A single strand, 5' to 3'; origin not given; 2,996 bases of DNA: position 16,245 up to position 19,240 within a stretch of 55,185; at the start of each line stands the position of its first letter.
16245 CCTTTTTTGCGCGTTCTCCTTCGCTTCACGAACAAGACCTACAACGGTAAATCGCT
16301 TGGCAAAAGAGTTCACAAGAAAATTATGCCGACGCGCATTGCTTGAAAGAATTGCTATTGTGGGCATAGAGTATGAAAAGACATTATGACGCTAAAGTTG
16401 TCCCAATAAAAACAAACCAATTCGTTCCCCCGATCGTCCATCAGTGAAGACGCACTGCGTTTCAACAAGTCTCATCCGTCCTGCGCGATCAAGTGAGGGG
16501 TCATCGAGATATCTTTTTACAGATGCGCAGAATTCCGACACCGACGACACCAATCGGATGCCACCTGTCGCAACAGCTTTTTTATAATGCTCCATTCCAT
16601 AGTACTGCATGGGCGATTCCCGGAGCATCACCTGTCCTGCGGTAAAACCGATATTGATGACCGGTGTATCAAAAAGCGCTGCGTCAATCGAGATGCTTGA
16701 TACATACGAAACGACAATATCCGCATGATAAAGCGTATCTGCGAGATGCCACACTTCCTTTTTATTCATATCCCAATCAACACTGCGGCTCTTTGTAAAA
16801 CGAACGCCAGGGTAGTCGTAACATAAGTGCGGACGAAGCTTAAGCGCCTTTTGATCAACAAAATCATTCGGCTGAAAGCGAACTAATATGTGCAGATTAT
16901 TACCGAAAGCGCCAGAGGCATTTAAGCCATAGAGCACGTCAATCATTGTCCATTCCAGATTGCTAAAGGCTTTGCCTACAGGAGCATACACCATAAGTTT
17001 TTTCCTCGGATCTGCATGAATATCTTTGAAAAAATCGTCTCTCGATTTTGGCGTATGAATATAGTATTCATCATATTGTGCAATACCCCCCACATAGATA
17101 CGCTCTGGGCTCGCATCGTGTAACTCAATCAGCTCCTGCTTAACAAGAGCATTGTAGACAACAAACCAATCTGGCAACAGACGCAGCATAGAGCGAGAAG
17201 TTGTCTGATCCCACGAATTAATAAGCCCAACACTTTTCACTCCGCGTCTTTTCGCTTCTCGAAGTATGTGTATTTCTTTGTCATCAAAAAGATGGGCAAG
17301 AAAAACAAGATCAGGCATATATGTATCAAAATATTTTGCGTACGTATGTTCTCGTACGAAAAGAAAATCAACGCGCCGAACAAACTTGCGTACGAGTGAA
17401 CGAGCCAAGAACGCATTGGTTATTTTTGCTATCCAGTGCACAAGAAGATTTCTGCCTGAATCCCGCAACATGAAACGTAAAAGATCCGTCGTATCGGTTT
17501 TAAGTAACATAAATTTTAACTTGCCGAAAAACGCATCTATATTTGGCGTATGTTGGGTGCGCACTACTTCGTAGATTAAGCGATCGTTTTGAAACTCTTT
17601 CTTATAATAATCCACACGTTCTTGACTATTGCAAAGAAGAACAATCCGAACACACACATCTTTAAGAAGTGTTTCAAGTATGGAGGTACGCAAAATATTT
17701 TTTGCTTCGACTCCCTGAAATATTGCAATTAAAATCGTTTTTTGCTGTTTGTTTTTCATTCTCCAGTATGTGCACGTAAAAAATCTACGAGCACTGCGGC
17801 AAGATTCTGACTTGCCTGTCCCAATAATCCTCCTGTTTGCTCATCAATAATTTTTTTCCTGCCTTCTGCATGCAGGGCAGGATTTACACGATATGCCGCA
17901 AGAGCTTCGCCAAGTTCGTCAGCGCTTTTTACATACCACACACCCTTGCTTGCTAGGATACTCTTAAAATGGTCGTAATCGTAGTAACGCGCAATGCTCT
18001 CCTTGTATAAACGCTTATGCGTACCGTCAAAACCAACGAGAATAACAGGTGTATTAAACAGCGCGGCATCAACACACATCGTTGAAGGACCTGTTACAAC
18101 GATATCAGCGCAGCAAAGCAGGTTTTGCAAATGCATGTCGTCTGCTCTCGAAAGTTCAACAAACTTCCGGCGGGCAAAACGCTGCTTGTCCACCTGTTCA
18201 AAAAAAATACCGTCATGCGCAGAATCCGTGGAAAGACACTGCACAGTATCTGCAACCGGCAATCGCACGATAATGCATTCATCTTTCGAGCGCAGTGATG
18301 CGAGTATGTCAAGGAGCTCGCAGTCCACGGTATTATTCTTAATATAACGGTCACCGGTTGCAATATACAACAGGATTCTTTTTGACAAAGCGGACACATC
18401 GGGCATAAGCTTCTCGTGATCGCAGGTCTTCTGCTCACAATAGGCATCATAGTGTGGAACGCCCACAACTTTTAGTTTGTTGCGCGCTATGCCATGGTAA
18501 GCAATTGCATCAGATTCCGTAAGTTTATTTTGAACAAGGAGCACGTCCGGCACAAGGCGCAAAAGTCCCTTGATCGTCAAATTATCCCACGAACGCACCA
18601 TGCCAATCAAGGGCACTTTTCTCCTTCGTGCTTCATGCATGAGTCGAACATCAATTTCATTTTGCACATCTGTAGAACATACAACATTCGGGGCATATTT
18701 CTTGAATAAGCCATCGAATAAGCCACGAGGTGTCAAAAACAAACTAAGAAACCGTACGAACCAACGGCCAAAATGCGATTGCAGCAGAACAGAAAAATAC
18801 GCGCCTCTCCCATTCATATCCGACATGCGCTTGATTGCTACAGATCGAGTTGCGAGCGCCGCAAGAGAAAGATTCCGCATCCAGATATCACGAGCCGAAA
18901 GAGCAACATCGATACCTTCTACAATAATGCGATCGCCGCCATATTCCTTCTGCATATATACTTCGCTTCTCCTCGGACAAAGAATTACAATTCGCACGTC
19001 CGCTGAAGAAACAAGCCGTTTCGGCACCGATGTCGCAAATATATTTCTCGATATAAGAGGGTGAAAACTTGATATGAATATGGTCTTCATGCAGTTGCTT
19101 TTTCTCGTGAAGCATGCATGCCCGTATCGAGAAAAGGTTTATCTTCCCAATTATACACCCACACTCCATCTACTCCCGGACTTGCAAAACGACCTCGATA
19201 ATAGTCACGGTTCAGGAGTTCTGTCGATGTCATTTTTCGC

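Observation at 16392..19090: Five divergent paralogs of an uncharacterised ~440-463 aa GT-B/TagF-like family in one glycan locus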

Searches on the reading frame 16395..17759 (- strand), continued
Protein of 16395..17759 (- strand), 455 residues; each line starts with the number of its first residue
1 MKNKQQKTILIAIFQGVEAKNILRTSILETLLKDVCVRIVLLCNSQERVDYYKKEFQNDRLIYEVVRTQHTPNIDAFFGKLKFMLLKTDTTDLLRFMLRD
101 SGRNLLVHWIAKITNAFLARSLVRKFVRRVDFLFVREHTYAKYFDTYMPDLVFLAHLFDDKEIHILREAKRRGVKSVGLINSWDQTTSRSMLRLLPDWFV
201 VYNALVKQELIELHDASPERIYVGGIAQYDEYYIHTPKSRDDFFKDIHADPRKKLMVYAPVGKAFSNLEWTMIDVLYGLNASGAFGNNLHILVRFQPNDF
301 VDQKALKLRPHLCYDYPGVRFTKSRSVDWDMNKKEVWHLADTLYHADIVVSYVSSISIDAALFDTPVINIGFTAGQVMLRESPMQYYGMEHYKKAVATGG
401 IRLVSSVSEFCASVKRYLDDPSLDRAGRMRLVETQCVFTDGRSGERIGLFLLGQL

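Call 30: find_related_loci(query=A3, collection=genome_contigs, flank=10000)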
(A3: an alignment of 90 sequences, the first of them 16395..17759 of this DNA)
Query A3 (455 aa) in genome_contigs; peptide patterns used: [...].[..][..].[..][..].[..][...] (x = any residue, [..] = any of these).
168 stretches matched a pattern; 135 encode a relative of the query (tblastn E <= 1e-3); the best 80 are kept; 80 distinct loci.
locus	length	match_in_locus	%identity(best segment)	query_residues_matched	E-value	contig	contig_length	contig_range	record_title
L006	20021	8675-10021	52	7-455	1e-157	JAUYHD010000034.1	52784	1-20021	MAG: bacterium isolate C24_maxbin.066 C24_k141_230273, whole genome shotgun sequence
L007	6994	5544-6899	52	7-455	3e-152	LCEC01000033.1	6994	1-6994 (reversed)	MAG: Parcubacteria group bacterium GW2011_GWB1_42_6 UV34_C0033, whole genome shotgun sequence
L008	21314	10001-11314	52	7-453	9e-150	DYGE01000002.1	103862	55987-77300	MAG TPA_asm: Candidatus Paceibacter sp. isolate BE2012_5_45_13 Afr_mines_BE2012_102_length_103862_cov_5_695098, whole ge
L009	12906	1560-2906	51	5-452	2e-148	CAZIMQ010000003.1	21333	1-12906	MAG TPA_asm: uncultured Candidatus Saccharibacteria bacterium isolate SRP292972_co3_8 genome assembly, contig: NODE_1331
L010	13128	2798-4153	51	5-455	1e-148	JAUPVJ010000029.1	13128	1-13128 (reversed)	MAG: Patescibacteria group bacterium isolate erpe_2018_sw_30hr_WHONDRS-SW48-000095_B_bin.1 scaffold_397005, whole genome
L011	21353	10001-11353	52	3-452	9e-149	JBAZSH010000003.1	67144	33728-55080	MAG: Candidatus Paceibacterota bacterium isolate SO_2017_GW1_169 NODE_2367_length_67144_cov_1.956757_OW334_2017, whole g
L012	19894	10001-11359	51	4-455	5e-146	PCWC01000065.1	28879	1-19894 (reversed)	MAG: Parcubacteria group bacterium CG11_big_fil_rev_8_21_14_0_20_39_22 CG11_8_21_14_0.20_scaffold_787_c, whole genome sh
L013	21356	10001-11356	49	3-453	7e-146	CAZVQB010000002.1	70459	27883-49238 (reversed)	MAG TPA_asm: uncultured Candidatus Saccharibacteria bacterium isolate SRP135725_co1_407 genome assembly, contig: NODE_26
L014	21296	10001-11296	52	7-447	1e-145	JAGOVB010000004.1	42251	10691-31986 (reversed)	MAG: Candidatus Paceibacterota bacterium isolate Gw_Eff_bin_536 Gw_Eff_1506_length_42251_cov_8.646140, whole genome shot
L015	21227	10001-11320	51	7-455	5e-144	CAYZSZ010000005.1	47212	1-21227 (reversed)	MAG TPA_asm: uncultured Candidatus Saccharibacteria bacterium isolate SRP133034_co1_256 genome assembly, contig: NODE_52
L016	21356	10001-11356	49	3-453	7e-143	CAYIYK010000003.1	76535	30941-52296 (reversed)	MAG TPA_asm: uncultured Candidatus Saccharibacteria bacterium isolate ERP123247_co1_234 genome assembly, contig: NODE_14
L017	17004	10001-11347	49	1-448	3e-142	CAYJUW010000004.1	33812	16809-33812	MAG TPA_asm: uncultured Candidatus Saccharibacteria bacterium isolate ERP125453_co1_301 genome assembly, contig: NODE_10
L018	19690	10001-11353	48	7-453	6e-140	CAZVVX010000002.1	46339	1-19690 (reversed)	MAG TPA_asm: uncultured Candidatus Saccharibacteria bacterium isolate SRP133034_co1_24 genome assembly, contig: NODE_548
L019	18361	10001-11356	48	5-453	6e-140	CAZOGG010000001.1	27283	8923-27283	MAG TPA_asm: uncultured Candidatus Saccharibacteria bacterium isolate SRP286056_co3_452 genome assembly, contig: NODE_14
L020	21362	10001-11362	49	3-455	9e-139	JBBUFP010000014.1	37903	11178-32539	MAG: Patescibacteria group bacterium isolate H43-bin190_1 H43_bin190_1_000000000014, whole genome shotgun sequence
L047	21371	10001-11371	31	1-455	5e-69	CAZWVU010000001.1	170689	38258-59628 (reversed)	MAG TPA_asm: uncultured Candidatus Saccharibacteria bacterium isolate SRP193066_co2_100 genome assembly, contig: NODE_18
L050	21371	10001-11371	31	6-455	2e-60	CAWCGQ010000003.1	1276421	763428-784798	MAG: uncultured Acidimicrobiia bacterium isolate MFD01275.bin.1.78 genome assembly, contig: contig_3345, whole genome sh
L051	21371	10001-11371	31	8-455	7e-60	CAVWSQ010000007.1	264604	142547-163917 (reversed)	MAG: uncultured Acidobacteriota bacterium isolate MFD04944.bin.1.4 genome assembly, contig: contig_82293, whole genome s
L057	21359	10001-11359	31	9-455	1e-56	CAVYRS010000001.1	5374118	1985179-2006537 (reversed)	MAG: uncultured Acidobacteriota bacterium isolate MFD06229.bin.2.32 genome assembly, contig: contig_2392, whole genome s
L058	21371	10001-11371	31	6-455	1e-55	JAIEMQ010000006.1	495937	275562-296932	MAG: Cyanobacteriota bacterium isolate co.spades.CONCOCT.2.5kb_103 c_000000000003, whole genome shotgun sequence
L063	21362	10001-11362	32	7-453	1e-68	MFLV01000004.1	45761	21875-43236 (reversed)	MAG: Candidatus Kaiserbacteria bacterium RIFCSPLOWO2_01_FULL_51_21 rifcsplowo2_01_scaffold_1441, whole genome shotgun se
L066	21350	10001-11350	28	1-447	1e-52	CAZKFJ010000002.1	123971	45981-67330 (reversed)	MAG TPA_asm: uncultured Nitrosopumilales archaeon isolate binchicken_co46_310 genome assembly, contig: NODE_180_length_1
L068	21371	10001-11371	28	7-455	1e-47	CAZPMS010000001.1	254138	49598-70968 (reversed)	MAG TPA_asm: uncultured Gammaproteobacteria bacterium isolate SRP200020_co3_238 genome assembly, contig: NODE_14_length_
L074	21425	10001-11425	26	1-451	1e-42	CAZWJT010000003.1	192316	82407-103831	MAG TPA_asm: uncultured Planctomycetia bacterium isolate binchicken_co115_34 genome assembly, contig: NODE_93_length_192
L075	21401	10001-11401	27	1-455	7e-42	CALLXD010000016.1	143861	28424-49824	MAG: Vicinamibacterales bacterium isolate FRAM_RAS_EGC1617_bin8 genome assembly, contig: FRAM_EGC1617_bin8-16, whole gen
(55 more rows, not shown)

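Call 32: predict_structure(alignment_id=A3)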
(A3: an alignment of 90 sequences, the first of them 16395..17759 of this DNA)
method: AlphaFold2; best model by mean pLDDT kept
length: 455 residues; sequences in the alignment: 90
mean_pLDDT: 94.4   pTM: 0.92
mean pLDDT of the five models: 94.4, 94.3, 94.2, 93.9, 93.7
residues with pLDDT >= 90: 397; 70-90: 53; 50-70: 3; < 50: 2
segments of 3 or more residues with pLDDT < 50: none
pLDDT, mean of each block of 10 residues (from residue 1): 78 93 96 98 95 96 93 94 95 94 92 96 98 95 98 96 97 98 85 98 96 97 96 96 97 98 82 96 94 93 94 93 81 94 98 95 98 88 93 95 98 98 98 93 98 98
secondary structure, 60 per line:
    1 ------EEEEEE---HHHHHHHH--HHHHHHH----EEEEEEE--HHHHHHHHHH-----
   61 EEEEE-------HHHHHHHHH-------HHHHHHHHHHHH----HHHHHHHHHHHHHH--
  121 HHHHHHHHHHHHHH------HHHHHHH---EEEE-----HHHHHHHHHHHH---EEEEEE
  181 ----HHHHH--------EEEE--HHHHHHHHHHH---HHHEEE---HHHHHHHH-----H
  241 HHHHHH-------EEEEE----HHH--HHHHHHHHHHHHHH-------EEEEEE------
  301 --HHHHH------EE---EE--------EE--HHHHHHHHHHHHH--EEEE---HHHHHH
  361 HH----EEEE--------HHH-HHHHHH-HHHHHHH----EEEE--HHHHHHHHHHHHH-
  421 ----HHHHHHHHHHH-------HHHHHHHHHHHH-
elements in order: E7-12 H16-23 H26-32 E37-43 H46-55 E61-65 H73-81 H89-100 H105-118 H121-134 H141-147 E151-154 H160-171 E175-180 H185-189 E198-201 H204-214 E221-223 H227-234 H240-246 E254-258 H268-281 E289-294 H303-307 H333-345 E348-351 H355-362 E367-370 H383-388 H390-396 E401-404 H407-419 H425-435 H443-454

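Call 35: fold_search(model_id=the predicted structure, library=pdb)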
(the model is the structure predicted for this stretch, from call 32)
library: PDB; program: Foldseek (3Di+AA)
matches with E <= 10: 1554; with E <= 0.001: 385
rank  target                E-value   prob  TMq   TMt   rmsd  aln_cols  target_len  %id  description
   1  3c4q_B                2.2e-12  1.00  0.49  0.55  10.0       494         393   11  Structure of the retaining glycosyltransferase MshA : The first step in mycothiol biosynthesis. Organism : Corynebacte (released 2008-04-01)
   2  3c48_A                3.1e-12  1.00  0.31  0.35  16.3       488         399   12  Structure of the retaining glycosyltransferase MshA: The first step in mycothiol biosynthesis. Organism: Corynebacteri (released 2008-03-25)
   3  3c4q_A                7.4e-12  1.00  0.51  0.57   9.5       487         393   13  Structure of the retaining glycosyltransferase MshA : The first step in mycothiol biosynthesis. Organism : Corynebacte (released 2008-04-01)
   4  1f6d_C                8.7e-12  1.00  0.54  0.65   7.5       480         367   14  THE STRUCTURE OF UDP-N-ACETYLGLUCOSAMINE 2-EPIMERASE FROM E. COLI. (released 2000-12-13)
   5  3c48_B                8.7e-12  1.00  0.31  0.35  15.9       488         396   12  Structure of the retaining glycosyltransferase MshA: The first step in mycothiol biosynthesis. Organism: Corynebacteri (released 2008-03-25)
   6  3dzc_A                1.2e-11  1.00  0.54  0.64   8.1       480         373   14  2.35 Angstrom resolution structure of WecB (VC0917), a UDP-N-acetylglucosamine 2-epimerase from Vibrio cholerae. (released 2008-08-12)
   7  1f6d_A                1.4e-11  1.00  0.56  0.66   6.5       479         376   12  THE STRUCTURE OF UDP-N-ACETYLGLUCOSAMINE 2-EPIMERASE FROM E. COLI. (released 2000-12-13)
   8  5enz_B                1.8e-11  1.00  0.50  0.59   8.1       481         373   12  S. aureus MnaA-UDP co-structure (released 2016-04-27)
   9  5enz_A                2.6e-11  1.00  0.52  0.62   6.9       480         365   12  S. aureus MnaA-UDP co-structure (released 2016-04-27)
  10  9cm8_A                2.7e-11  1.00  0.53  0.63   7.8       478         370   11  UDP-GlcNAc 2-epimerase MnaA of Paenibacillus alvei (released 2024-10-02)
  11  1f6d_B                3.0e-11  1.00  0.56  0.67   6.9       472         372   14  THE STRUCTURE OF UDP-N-ACETYLGLUCOSAMINE 2-EPIMERASE FROM E. COLI. (released 2000-12-13)
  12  5dld                  3.6e-11  1.00  0.53  0.62   8.6       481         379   12  Crystal Structure of a UDP-N-acetylglucosamine 2-epimerase from Burkholderia vietnamiensis complexed with UDP-GlcNAc and (released 2015-09-30)
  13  1f6d_D                6.4e-11  1.00  0.55  0.66   7.3       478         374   13  THE STRUCTURE OF UDP-N-ACETYLGLUCOSAMINE 2-EPIMERASE FROM E. COLI. (released 2000-12-13)
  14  4fkz_B                1.0e-10  1.00  0.53  0.62   7.7       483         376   10  Crystal structure of Bacillus subtilis UDP-GlcNAc 2-epimerase in complex with UDP-GlcNAc and UDP (released 2013-05-08)
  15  3ot5_B                1.1e-10  1.00  0.51  0.60   7.1       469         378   10  2.2 Angstrom Resolution Crystal Structure of putative UDP-N-acetylglucosamine 2-epimerase from Listeria monocytogenes (released 2010-09-22)
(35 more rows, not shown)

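Call 42: search_protein_families(library=ncbifam, proteins=[L047:10016-11374:+, L050:9998-11398:+, L051:9983-11428:+, L058:9992-11488:+, L066:10001-11389:+, L068:9998-11371:+, L074:10001-11446:+, L063:9998-11377:+, L057:9986-11383:+, L075:9890-11431:+], max_evalue=0.01)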
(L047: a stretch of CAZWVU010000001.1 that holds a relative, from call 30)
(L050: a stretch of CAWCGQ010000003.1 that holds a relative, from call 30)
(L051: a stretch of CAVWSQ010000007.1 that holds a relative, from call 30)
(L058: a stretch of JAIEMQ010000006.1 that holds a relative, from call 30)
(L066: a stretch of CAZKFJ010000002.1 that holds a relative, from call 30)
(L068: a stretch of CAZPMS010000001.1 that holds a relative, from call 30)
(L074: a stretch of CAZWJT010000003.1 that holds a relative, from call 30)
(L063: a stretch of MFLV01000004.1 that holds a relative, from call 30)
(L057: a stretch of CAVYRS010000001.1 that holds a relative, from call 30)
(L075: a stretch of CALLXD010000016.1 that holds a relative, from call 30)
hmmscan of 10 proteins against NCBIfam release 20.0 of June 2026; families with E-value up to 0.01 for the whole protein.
L047:10016-11374:+ (453 aa): 1 family
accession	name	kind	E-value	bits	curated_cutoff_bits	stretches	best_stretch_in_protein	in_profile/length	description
NF046086.1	BFO_1060_trans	domain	5.3e-10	38.9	200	1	108-256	10-168/365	BFO_1060 family glycosyltransferase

L050:9998-11398:+ (467 aa): 2 families
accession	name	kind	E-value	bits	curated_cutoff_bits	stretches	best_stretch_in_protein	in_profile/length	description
NF046086.1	BFO_1060_trans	domain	7.4e-10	38.5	200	1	195-452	102-358/365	BFO_1060 family glycosyltransferase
TIGR04396.2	surf_polysacc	subfamily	0.0057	15.9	125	0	290-379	225-297/427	surface carbohydrate biosynthesis protein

L051:9983-11428:+ (482 aa): 2 families
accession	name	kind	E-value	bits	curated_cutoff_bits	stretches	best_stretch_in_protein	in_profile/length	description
NF046086.1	BFO_1060_trans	domain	1.2e-14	54.3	200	2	198-274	103-178/365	BFO_1060 family glycosyltransferase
TIGR04396.2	surf_polysacc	subfamily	8.3e-05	21.9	125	0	293-376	223-287/427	surface carbohydrate biosynthesis protein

L058:9992-11488:+ (499 aa): 2 families
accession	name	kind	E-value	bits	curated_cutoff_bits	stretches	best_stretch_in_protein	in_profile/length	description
NF046086.1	BFO_1060_trans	domain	8e-12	45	200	1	198-455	103-359/365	BFO_1060 family glycosyltransferase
TIGR04396.2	surf_polysacc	subfamily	0.00023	20.5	125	0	287-382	220-298/427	surface carbohydrate biosynthesis protein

L066:10001-11389:+ (463 aa): 2 families
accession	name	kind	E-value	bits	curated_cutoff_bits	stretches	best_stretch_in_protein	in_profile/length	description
NF046086.1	BFO_1060_trans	domain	1.3e-15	57.4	200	1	136-458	37-364/365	BFO_1060 family glycosyltransferase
TIGR04396.2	surf_polysacc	subfamily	0.001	18.3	125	0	344-457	260-362/427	surface carbohydrate biosynthesis protein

L068:9998-11371:+ (458 aa): 5 families
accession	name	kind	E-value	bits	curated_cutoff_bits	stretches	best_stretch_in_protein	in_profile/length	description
NF046086.1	BFO_1060_trans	domain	4.5e-14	52.3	200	1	143-456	41-362/365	BFO_1060 family glycosyltransferase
TIGR03568.1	NeuC_NnaA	equivalog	0.00019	20.5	235.9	1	198-372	146-306/365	UDP-N-acetylglucosamine 2-epimerase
NF041711.1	TagprimaseTarB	equivalog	0.00034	20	500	1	343-378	263-298/362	teichoic acid glycerol-phosphate primase TarB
NF010135.0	PRK13609.1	equivalog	0.00038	19.5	500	1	132-258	88-205/388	diglucosyl diacylglycerol synthase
TIGR04396.2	surf_polysacc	subfamily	0.0045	16.2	125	0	349-373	265-290/427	surface carbohydrate biosynthesis protein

L074:10001-11446:+ (482 aa): 1 family
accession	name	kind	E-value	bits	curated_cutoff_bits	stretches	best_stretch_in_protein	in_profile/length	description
NF046086.1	BFO_1060_trans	domain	1.2e-12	47.6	200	1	142-286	28-180/365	BFO_1060 family glycosyltransferase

L063:9998-11377:+ (460 aa): 6 families
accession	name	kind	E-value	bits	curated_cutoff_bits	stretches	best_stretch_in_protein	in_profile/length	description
NF046086.1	BFO_1060_trans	domain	3.2e-15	56.1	200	2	138-259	39-169/365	BFO_1060 family glycosyltransferase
NF041713.1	Tar_polymTarL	equivalog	8.5e-05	21.4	1000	1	213-452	347-558/562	teichoic acid ribitol-phosphate polymerase TarL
TIGR04396.2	surf_polysacc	subfamily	0.0017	17.6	125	0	198-270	104-175/427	surface carbohydrate biosynthesis protein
NF041711.1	TagprimaseTarB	equivalog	0.004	16.4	500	0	338-373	261-296/362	teichoic acid glycerol-phosphate primase TarB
TIGR03568.1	NeuC_NnaA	equivalog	0.0053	15.7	235.9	0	213-369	162-306/365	UDP-N-acetylglucosamine 2-epimerase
NF041712.1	techglyph_taseTarF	equivalog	0.0091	15.1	550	0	334-454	277-387/388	teichoic acid glycerol-phosphate transferase TarF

L057:9986-11383:+ (466 aa): 2 families
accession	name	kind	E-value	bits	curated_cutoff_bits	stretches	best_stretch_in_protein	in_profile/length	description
NF046086.1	BFO_1060_trans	domain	6.3e-18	65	200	2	197-272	106-181/365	BFO_1060 family glycosyltransferase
TIGR04396.2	surf_polysacc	subfamily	1.5e-05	24.4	125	1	290-455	225-360/427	surface carbohydrate biosynthesis protein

L075:9890-11431:+ (514 aa): 2 families
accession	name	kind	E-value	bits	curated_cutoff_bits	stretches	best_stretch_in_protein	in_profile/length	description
NF046086.1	BFO_1060_trans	domain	8.2e-12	44.9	200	2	235-318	102-184/365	BFO_1060 family glycosyltransferase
TIGR04396.2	surf_polysacc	subfamily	0.0017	17.6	125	0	390-417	260-287/427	surface carbohydrate biosynthesis protein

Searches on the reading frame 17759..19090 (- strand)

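Call 4: search_protein_families(library=pfam, proteins=[window:17759-19090:-], max_evalue=1)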
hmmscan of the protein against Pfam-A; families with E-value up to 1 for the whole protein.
window:17759-19090:- (444 aa): 2 families
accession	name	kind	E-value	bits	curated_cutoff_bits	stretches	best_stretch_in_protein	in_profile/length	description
PF04464.20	Glyphos_transf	-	5.3e-05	22.8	22.1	1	182-373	136-310/367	CDP-Glycerol:Poly(glycerophosphate) glycerophosphotransferase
PF06258.17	Mito_fiss_Elm1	-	0.18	11.4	27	1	314-361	214-262/304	Mitochondrial fission ELM1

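Call 6: search_protein_families(library=ncbifam, proteins=[window:17759-19090:-], max_evalue=1)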
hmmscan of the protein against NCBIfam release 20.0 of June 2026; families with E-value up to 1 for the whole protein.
window:17759-19090:- (444 aa): 2 families
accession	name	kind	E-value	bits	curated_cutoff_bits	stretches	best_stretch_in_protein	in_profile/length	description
NF041711.1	TagprimaseTarB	equivalog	0.00085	18.7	500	1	316-359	256-299/362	teichoic acid glycerol-phosphate primase TarB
NF046086.1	BFO_1060_trans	domain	0.0054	15.9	200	0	318-360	255-297/365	BFO_1060 family glycosyltransferase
